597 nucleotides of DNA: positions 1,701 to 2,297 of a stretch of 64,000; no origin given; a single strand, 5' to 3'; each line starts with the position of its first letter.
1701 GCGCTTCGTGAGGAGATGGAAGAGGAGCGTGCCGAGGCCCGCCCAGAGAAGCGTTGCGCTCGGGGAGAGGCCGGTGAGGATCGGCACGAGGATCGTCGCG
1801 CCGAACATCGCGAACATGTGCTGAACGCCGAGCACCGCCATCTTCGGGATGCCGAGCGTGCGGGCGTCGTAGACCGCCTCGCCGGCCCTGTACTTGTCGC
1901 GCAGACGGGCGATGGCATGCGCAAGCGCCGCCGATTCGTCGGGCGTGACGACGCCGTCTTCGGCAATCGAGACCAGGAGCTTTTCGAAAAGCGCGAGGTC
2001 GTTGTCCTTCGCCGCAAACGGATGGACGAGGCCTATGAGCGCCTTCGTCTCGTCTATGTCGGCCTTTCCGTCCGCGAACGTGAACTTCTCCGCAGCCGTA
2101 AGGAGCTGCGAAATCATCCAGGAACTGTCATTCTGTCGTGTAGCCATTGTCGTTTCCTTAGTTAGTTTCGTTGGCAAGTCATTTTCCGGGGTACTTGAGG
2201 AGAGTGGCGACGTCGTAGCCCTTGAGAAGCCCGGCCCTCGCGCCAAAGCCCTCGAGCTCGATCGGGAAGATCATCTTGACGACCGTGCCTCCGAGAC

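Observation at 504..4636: One ~80-aa N-terminal module is shared by three consecutive nucleobase-salvage proteins (uracil permease, Apt, purine permease)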

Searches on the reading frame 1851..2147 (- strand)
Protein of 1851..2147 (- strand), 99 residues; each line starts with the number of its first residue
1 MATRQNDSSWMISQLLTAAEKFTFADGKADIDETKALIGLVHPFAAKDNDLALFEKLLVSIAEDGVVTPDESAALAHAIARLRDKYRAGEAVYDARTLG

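Call 9: search_protein_families(library=pfam, proteins=[window:1851-2147:-], max_evalue=10)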
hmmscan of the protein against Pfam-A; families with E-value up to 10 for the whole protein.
seq(99 aa): 2 families
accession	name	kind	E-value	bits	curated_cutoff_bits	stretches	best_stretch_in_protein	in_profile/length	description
PF22775.2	GA_3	-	0.014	16.4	27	1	55-92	26-64/100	GA-like domain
PF07389.17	Pox_B6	-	0.17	12.1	25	1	28-69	42-83/183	Vaccinia B6 protein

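Call 10: search_solved_structures(query=A1, max_evalue=10, show_alignments=3)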
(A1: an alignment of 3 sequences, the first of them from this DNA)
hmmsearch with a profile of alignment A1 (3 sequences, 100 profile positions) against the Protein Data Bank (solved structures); distinct sequences matched with E-value up to 10: 30.
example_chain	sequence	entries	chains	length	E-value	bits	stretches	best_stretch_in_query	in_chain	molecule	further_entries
1tz9_A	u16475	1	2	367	0.024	17.6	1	35-70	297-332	Mannonate dehydratase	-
7udk_A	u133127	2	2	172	0.031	17.3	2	8-97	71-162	Designed helical repeat protein (DHR) RPB_LRP2_R4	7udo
2e6w_A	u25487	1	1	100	0.032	17.2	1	53-78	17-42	Calsenilin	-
2ehb_A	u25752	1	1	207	0.081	15.9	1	32-85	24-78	Calcineurin B-like protein 4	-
1v1f_A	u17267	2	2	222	0.11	15.5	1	32-85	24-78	CALCINEURIN B-LIKE PROTEIN 4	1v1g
8x6f_A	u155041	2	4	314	0.11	15.5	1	47-75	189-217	DNA-directed RNA polymerase subunit alpha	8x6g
2jul_A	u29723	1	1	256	0.24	14.4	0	53-78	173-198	Calsenilin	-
7xxp_A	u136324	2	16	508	0.26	14.3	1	11-54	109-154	N-formimidoyl fortimicin A synthase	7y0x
3dd4_A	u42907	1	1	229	0.28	14.2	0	53-80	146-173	Kv channel-interacting protein 4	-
8gri_A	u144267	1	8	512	0.36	13.8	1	11-54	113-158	N-formimidoyl fortimicin A synthase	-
8fmw_G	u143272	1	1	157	0.37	13.8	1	8-57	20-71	30S ribosomal protein S7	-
2h5n_A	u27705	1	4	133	0.41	13.7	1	7-56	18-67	Hypothetical protein PG_1108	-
7xx0_A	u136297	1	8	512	0.44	13.6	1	11-54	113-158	N-formimidoyl fortimicin A synthase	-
7xqa_A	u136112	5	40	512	0.44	13.6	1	11-54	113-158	N-formimidoyl fortimicin A synthase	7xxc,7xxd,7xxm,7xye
7xyl_A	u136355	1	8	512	0.44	13.6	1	11-54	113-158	N-formimidoyl fortimicin A synthase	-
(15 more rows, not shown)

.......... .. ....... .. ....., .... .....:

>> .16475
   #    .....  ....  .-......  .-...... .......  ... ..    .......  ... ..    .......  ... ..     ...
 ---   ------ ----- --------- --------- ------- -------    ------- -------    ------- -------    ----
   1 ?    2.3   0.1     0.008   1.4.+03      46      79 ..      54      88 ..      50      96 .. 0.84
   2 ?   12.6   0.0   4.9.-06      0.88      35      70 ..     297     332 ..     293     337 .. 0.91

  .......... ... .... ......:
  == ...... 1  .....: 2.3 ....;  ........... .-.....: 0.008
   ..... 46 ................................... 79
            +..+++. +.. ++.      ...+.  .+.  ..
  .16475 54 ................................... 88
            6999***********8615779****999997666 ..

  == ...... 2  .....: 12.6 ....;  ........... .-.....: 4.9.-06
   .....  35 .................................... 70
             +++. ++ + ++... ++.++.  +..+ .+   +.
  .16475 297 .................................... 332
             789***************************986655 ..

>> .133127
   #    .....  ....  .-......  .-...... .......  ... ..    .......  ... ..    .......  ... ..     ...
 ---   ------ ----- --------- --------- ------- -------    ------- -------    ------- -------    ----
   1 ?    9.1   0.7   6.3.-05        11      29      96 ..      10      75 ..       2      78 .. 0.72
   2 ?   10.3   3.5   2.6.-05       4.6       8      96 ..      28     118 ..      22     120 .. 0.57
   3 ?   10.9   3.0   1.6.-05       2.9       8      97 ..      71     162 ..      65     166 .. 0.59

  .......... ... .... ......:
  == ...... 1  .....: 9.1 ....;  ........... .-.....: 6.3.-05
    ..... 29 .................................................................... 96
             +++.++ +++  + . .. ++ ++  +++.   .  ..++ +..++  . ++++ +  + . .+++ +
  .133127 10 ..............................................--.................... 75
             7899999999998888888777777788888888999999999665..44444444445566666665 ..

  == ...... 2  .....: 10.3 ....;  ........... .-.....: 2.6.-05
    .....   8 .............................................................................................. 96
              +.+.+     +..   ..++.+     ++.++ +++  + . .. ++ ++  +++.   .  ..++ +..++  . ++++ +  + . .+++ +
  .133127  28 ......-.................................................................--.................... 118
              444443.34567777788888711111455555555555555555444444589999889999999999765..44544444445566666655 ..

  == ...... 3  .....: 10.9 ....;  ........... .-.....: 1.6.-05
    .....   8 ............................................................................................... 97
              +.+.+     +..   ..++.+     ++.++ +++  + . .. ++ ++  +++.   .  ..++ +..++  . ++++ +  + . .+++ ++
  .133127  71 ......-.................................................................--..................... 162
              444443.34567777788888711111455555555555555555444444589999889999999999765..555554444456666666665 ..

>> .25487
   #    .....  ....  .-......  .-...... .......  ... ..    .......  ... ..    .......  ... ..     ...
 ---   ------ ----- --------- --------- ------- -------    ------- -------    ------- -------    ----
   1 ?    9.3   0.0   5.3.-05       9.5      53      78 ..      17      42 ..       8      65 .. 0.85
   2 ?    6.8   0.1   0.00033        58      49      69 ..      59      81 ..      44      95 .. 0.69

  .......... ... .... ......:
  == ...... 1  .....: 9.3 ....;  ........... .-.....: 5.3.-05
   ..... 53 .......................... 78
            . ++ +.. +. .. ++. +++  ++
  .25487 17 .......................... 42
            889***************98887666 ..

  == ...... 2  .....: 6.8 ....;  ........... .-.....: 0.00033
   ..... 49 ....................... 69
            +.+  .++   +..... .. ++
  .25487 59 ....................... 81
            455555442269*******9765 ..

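Call 11: find_homologous_proteins(query=A1, max_evalue=0.001)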
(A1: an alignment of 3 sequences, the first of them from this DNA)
Query A1 (3 sequences) (99 aa, profile of the alignment): 49 proteins with E <= 0.001 among 874 candidates.
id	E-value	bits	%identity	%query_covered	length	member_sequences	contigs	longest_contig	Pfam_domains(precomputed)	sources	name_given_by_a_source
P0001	9.6e-35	136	39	67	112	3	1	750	-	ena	-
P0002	1.1e-34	136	34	67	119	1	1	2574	-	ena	-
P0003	8.8e-34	133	38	62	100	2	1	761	-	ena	-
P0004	1.9e-32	129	36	62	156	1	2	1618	-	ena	-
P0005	2.2e-32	129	30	77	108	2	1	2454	-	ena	-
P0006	4.3e-32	128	42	54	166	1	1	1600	-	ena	-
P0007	1.4e-31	126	30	81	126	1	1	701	-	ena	-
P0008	7.6e-31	124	28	81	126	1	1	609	PF02934.21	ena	-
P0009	2.2e-30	122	39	67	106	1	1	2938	-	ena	-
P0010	7.9e-30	120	31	83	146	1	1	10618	-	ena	-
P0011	8.5e-28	114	39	62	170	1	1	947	-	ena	-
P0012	9.5e-28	114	38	62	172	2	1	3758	-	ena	-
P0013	2.0e-27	113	37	67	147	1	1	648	-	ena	-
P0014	2.2e-27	113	38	62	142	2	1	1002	-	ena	-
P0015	9.5e-27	110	74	100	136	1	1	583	-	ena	-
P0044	8.0e-9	53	27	59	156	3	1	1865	-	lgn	-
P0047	7.4e-7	47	24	65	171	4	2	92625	-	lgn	-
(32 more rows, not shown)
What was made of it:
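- On New 'double DG-E' four-helix module family (defined here): The A1 profile finds the Bacteroidota tandem proteins at E = 8e-9 and 7e-7 in a database of 5.8 billion proteins (call 11).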

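Call 17: search_protein_families(library=pfam, proteins=[P0047, P0044], max_evalue=10)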
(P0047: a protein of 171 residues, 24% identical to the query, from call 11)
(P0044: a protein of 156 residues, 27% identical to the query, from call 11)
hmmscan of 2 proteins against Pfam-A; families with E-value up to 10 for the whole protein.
P0047 (171 aa): 5 families
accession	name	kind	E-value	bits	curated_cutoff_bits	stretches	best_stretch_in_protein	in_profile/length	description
PF16286.10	DUF4932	-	0.0025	17.7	28.7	1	20-120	100-197/332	Domain of unknown function (DUF4932)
PF05099.18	TerB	-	0.0036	18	24.4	1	19-119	12-100/118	Tellurite resistance protein TerB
PF03233.18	Cauli_AT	-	0.02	15.3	24.8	1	44-82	79-118/163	Aphid transmission protein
PF13202.12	EF-hand_5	-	0.027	14.4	25.9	0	22-33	13-24/25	EF hand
PF13064.11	DUF3927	-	0.23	11.9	25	1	50-67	19-36/53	Protein of unknown function (DUF3927)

P0044 (156 aa): 11 families
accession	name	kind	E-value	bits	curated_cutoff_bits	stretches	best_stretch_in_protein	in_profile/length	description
PF16286.10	DUF4932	-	0.0016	18.3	28.7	1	4-102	99-194/332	Domain of unknown function (DUF4932)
PF03233.18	Cauli_AT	-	0.0048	17.3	24.8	2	29-67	79-118/163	Aphid transmission protein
PF05099.18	TerB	-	0.0082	16.9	24.4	1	6-104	14-100/118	Tellurite resistance protein TerB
PF13202.12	EF-hand_5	-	0.018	15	25.9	0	7-18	13-24/25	EF hand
PF08977.15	BOFC_N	-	0.025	15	25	1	2-15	6-19/51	Bypass of Forespore C, N terminal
PF22194.2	F-93_WHD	-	0.06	13.9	28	1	119-147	29-57/62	F-93, winged-helix domain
PF16958.10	PRP9_N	-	0.072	13.6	27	1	97-150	89-144/150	Pre-mRNA-splicing factor PRP9 N-terminus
PF10403.14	BHD_1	-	0.12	12.7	27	1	97-123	13-40/55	Rad4 beta-hairpin domain 1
PF00404.24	Dockerin_1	-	0.26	12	22.9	0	91-107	40-56/57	Dockerin type I domain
PF01335.27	DED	-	0.29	11.8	35.9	1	94-149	11-66/82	Death effector domain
PF00036.39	EF-hand_1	-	0.54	10.4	25.4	0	46-58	13-25/29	EF hand domain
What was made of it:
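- On TerB (PF05099): P0047 scores 18 bits (call 17).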

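Call 18: find_encoding_contigs(protein=P0047, flank=6000, max_places=3)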
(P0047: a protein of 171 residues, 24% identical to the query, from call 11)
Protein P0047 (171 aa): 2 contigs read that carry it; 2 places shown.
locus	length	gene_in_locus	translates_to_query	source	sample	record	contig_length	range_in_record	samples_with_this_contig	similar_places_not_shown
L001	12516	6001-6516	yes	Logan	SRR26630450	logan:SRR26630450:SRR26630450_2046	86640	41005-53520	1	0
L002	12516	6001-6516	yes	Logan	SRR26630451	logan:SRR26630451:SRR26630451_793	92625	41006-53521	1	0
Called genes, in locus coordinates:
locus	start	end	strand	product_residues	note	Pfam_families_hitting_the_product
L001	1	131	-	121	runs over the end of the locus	PF05635:23S_rRNA_IVP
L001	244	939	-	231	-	PF03193:RsgA_GTPase (faint), PF02463:SMC_N (weak), PF13175:AAA_15 (faint), PF00005:ABC_tran, PF13304:AAA_21 (faint)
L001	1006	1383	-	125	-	PF05635:23S_rRNA_IVP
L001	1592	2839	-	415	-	PF25967:RND-MFP_C, PF25989:YknX_C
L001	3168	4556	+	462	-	PF00072:Response_reg, PF00158:Sigma54_activat, PF01078:Mg_chelatase (weak), PF14532:Sigma54_activ_2, PF07728:AAA_5 (weak), PF18024:HTH_50 (faint), PF25601:AAA_lid_14, PF02954:HTH_8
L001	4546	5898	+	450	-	PF02518:HATPase_c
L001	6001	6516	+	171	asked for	-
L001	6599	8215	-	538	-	-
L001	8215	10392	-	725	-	-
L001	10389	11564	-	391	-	PF07584:BatA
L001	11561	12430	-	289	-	PF01882:DUF58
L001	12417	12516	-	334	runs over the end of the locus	PF20030:bpMoxR, PF07726:AAA_3, PF07728:AAA_5, PF17863:AAA_lid_2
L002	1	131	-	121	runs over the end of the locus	PF05635:23S_rRNA_IVP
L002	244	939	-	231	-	PF03193:RsgA_GTPase (faint), PF02463:SMC_N (weak), PF13175:AAA_15 (faint), PF00005:ABC_tran, PF13304:AAA_21 (faint)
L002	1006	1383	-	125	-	PF05635:23S_rRNA_IVP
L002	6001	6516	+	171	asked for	-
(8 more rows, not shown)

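Call 25: find_related_loci(query=A2, collection=genome_contigs, flank=6000)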
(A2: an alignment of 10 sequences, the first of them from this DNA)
Query A2 (82 aa) in genome_contigs; peptide patterns used: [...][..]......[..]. (x = any residue, [..] = any of these).
226 stretches matched a pattern; 33 encode a relative of the query (tblastn E <= 1e-3); 33 distinct loci.
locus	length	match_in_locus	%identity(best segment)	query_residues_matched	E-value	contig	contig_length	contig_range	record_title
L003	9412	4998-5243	95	1-82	2e-48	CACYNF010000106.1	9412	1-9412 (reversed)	uncultured bacterium isolate RUG12088 genome assembly, contig: RUG12088_asm_106, whole genome shotgun sequence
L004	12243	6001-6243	83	2-82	2e-41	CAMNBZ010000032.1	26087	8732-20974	MAG: uncultured Verrucomicrobia bacterium isolate SRR1222429_bin.101_metaWRAP_v1.3_MAG genome assembly, contig: NODE.343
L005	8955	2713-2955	83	2-82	2e-41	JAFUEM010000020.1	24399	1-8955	MAG: Kiritimatiellae bacterium isolate RGIG4421 Roe_deer_Omasum-3__c905, whole genome shotgun sequence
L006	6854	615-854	75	2-81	4e-37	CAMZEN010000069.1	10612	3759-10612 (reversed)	MAG TPA_asm: uncultured Verrucomicrobia bacterium isolate SRR10912534_bin.105_metaWRAP_v1.3_MAG genome assembly, contig:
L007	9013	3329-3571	77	1-81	6e-37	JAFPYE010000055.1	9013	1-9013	MAG: Kiritimatiellae bacterium isolate RGIG1582 Goat_Abomasum.Co__c578818, whole genome shotgun sequence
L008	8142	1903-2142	78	1-80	4e-36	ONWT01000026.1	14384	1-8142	uncultured Lentisphaerae bacterium isolate RUG712 genome assembly, contig: k87_6033655, whole genome shotgun sequence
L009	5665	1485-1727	70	1-81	4e-34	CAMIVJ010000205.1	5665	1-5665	MAG: uncultured bacterium isolate SRR12081293_bin.97_metaWRAP_v1.3_MAG genome assembly, contig: ERZ12289773.25565, whole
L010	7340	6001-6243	72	1-81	1e-33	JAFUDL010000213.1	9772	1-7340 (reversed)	MAG: Kiritimatiellae bacterium isolate RGIG4394 Roe_deer_Omasum-1__c123804, whole genome shotgun sequence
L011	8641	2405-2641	67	3-81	8e-32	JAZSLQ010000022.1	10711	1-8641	MAG: Kiritimatiellia bacterium isolate T1900044557_TS20190023.MAGScoT_cleanbin_000052 SGB_318_k141_3150725, whole genome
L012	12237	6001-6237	67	3-81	2e-31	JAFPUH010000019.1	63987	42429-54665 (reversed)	MAG: Kiritimatiellae bacterium isolate RGIG1481 Goat_Abomasum-1__c196436, whole genome shotgun sequence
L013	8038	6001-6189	79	2-64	1e-30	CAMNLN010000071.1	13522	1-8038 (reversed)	MAG: uncultured Verrucomicrobia bacterium isolate SRR1222429_bin.139_metaWRAP_v1.3_MAG genome assembly, contig: NODE.115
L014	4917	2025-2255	66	5-81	4e-29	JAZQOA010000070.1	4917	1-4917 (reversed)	MAG: Kiritimatiellia bacterium isolate T1900045243_TH20190013.MAGScoT_cleanbin_000096 SGB_5596_k141_2767719, whole genom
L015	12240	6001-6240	71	2-81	2e-28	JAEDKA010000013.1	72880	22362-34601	MAG: Kiritimatiellae bacterium isolate MAG202 NODE_154_length_72880_cov_23.711432, whole genome shotgun sequence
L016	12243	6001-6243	58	2-82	4e-28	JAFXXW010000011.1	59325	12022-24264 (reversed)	MAG: Kiritimatiellae bacterium isolate RGIG6845 Sheep_Rumen-4__c534196, whole genome shotgun sequence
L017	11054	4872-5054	77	1-61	3e-26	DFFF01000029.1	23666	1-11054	MAG TPA_asm: Verrucomicrobia bacterium UBA3783 UBA3783_contig_4800, whole genome shotgun sequence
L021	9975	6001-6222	43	5-78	2e-14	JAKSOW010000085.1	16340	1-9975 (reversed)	MAG: Kiritimatiellia bacterium isolate Horse_feces187 MAG187_85, whole genome shotgun sequence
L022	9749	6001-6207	43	7-75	1e-12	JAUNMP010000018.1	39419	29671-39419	MAG: bacterium isolate S32M_St_metabat_107 NODE_654_length_39419_cov_34.633269, whole genome shotgun sequence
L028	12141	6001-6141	47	19-65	1e-7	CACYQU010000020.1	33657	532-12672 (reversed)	uncultured bacterium isolate RUG12190 genome assembly, contig: RUG12190_asm_20, whole genome shotgun sequence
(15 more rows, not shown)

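Call 28: predict_structure(alignment_id=A2)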
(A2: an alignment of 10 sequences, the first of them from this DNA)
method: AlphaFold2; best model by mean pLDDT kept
length: 82 residues; sequences in the alignment: 10
mean_pLDDT: 84.0   pTM: 0.71
mean pLDDT of the five models: 84.0, 83.8, 81.8, 80.7, 78.5
residues with pLDDT >= 90: 15; 70-90: 58; 50-70: 9; < 50: 0
segments of 3 or more residues with pLDDT < 50: none
pLDDT, mean of each block of 10 residues (from residue 1): 77 72 84 89 91 89 88 86 63
secondary structure, 60 per line:
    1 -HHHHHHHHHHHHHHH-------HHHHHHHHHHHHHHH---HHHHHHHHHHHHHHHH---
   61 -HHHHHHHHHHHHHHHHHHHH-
elements in order: H2-16 H24-38 H42-57 H62-81
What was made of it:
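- On New 'double DG-E' four-helix module family (defined here): AF2 model in call 28.
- Closest known: EF-hand pair, and dockerin. Same: In the AF2 model the exiting helices start exactly at loop position 10 (call 28).
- AF2 predicts four helices with pLDDT 84 and pTM 0.71 (call 28). D-G could be a helix C-cap, and [TD]-x-x-E could be an N-capping box of the next helix in the AF2 model (call 28). The predicted helices run into the would-be loop (call 28).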

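Call 31: fold_search(model_id=the predicted structure, library=pdb)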
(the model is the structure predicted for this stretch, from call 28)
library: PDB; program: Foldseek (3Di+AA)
matches with E <= 10: 103; with E <= 0.001: 0
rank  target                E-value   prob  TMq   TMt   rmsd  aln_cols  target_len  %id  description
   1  7tfk_B                5.4e-01  0.72  0.49  0.18   5.6        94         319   14  Atomic model of S. cerevisiae clamp loader RFC bound to two DNA molecules, one at the 5'-recessed end and the other at (released 2022-11-16)
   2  8dz8_A                6.3e-01  0.69  0.52  0.46   4.7        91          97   10  Neoleukin 4, a de novo designed IL-4 mimetic (released 2023-03-29)
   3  8fs4_B                7.9e-01  0.60  0.50  0.18   5.5        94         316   15  Structure of S. cerevisiae Rad24-RFC loading the 9-1-1 clamp onto a 10-nt gapped DNA in step 2 (open 9-1-1 ring and fl (released 2023-06-14)
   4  7qtt_W                8.9e-01  0.21  0.33  0.09   9.1        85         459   13  Structural organization of a late activated human spliceosome (Baqr, core region) (released 2023-05-10)
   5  7tfh_B                9.9e-01  0.51  0.49  0.17   5.3        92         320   15  Atomic model of the S. cerevisiae clamp-clamp loader complex PCNA-RFC bound to two DNA molecules, one at the 5'-recess (released 2022-11-16)
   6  8fs5_B                1.1e+00  0.51  0.50  0.18   5.5        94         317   15  Structure of S. cerevisiae Rad24-RFC loading the 9-1-1 clamp onto a 10-nt gapped DNA in step 3 (open 9-1-1 and stably  (released 2023-06-14)
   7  9g9d_C                1.2e+00  0.63  0.56  0.39   4.0        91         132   10  CryoEM structure of Enterococcus italicus Csm-crRNA-CTR (4.3) complex (released 2025-02-05)
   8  7tib_B                1.4e+00  0.44  0.50  0.18   5.5        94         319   15  Structure of the yeast clamp loader (Replication Factor C RFC) bound to the open sliding clamp (Proliferating Cell Nuc (released 2022-02-16)
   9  9g9a_B                1.5e+00  0.38  0.48  0.38   5.2        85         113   12  CryoEM structure of Enterococcus italicus Csm-crRNA (3.2 complex) (released 2025-01-29)
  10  7sgz_B                1.6e+00  0.38  0.50  0.18   5.5        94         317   14  Structure of the yeast Rad24-RFC loader bound to DNA and the closed 9-1-1 clamp (released 2022-03-23)
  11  9rgz_B                1.9e+00  0.30  0.47  0.41   8.9        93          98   22  X-ray crystal structure of a de novo designed single-chain antiparallel 3-helix coiled-coil bundle, sc-apCC3-CW-2NTT (released 2025-09-03)
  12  2q00_B                2.1e+00  0.21  0.41  0.31   7.9        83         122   11  Crystal structure of the P95883_SULSO protein from Sulfolobus solfataricus. NESG target SsR10. (released 2007-05-29)
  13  3c1n_D                2.4e+00  0.35  0.49  0.12   5.6        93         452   16  Crystal Structure of Allosteric Inhibition Threonine-sensitive Aspartokinase from Methanococcus jannaschii with L-thre (released 2008-03-25)
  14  8dz8_B                2.6e+00  0.30  0.51  0.46   4.5        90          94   11  Neoleukin 4, a de novo designed IL-4 mimetic (released 2023-03-29)
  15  1sxj_B                2.9e+00  0.38  0.55  0.19   5.0        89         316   15  Crystal Structure of the Eukaryotic Clamp Loader (Replication Factor C, RFC) Bound to the DNA Sliding Clamp (Prolifera (released 2004-06-22)
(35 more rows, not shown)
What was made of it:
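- Tried and rejected: The model is a generic four-helix unit with best E = 0.5 (calls 28, 31).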

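Call 32: search_protein_representatives(alignment_id=A2)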
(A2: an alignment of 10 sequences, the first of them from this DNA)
Query: 10 sequences, 81 profile positions. Proteins with E-value up to 0.001 (for the whole library): 1604; up to 1e-10: 248; up to 1e-30: 1. The best 150 are listed.
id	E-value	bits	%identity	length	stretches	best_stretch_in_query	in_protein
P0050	1.0e-35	137.1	-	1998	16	33-72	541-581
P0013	1.2e-27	111.2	-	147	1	2-79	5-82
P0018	2.5e-25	103.8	-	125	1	2-80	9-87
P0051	3.7e-25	103.2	-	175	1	2-80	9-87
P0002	8.0e-25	102.2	-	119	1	3-80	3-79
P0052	1.0e-23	98.6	-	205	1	2-80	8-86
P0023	4.7e-23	96.5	-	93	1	5-73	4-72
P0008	1.5e-22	94.9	-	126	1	2-78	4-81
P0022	1.8e-22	94.6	-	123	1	9-80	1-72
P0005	2.2e-22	94.3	-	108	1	2-77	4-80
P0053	8.1e-22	92.5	-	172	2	5-78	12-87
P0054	3.3e-20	87.4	-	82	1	2-73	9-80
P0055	9.9e-20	85.8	-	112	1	4-74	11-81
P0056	1.1e-19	85.7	-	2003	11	7-38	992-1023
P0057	3.2e-19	84.2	-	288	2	4-78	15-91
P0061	7.4e-18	79.8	-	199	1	3-78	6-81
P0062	7.7e-18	79.8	-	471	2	5-77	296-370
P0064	1.0e-17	79.4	-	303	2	8-77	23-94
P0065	2.3e-17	78.2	-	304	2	7-76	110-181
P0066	4.5e-17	77.3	-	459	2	7-73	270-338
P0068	4.9e-17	77.2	-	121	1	3-78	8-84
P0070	7.9e-17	76.5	-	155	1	5-79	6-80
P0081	9.7e-16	73.1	-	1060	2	9-74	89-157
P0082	1.0e-15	73.0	-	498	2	9-75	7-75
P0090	2.9e-15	71.5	-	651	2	6-77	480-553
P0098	5.9e-15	70.6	-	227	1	3-79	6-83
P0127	4.3e-14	67.8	-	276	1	2-79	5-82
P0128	4.3e-14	67.8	-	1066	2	10-76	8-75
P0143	1.4e-13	66.2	-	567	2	6-77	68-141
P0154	2.5e-13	65.3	-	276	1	5-78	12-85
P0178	9.9e-13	63.4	-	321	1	3-79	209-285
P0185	1.3e-12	63.0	-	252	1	6-71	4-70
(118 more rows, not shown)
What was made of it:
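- On New 'double DG-E' four-helix module family (defined here): The A2 profile finds 1604 clusters (call 32).
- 1604 representative clusters at E <= 1e-3 and 248 at E <= 1e-10 (call 32).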
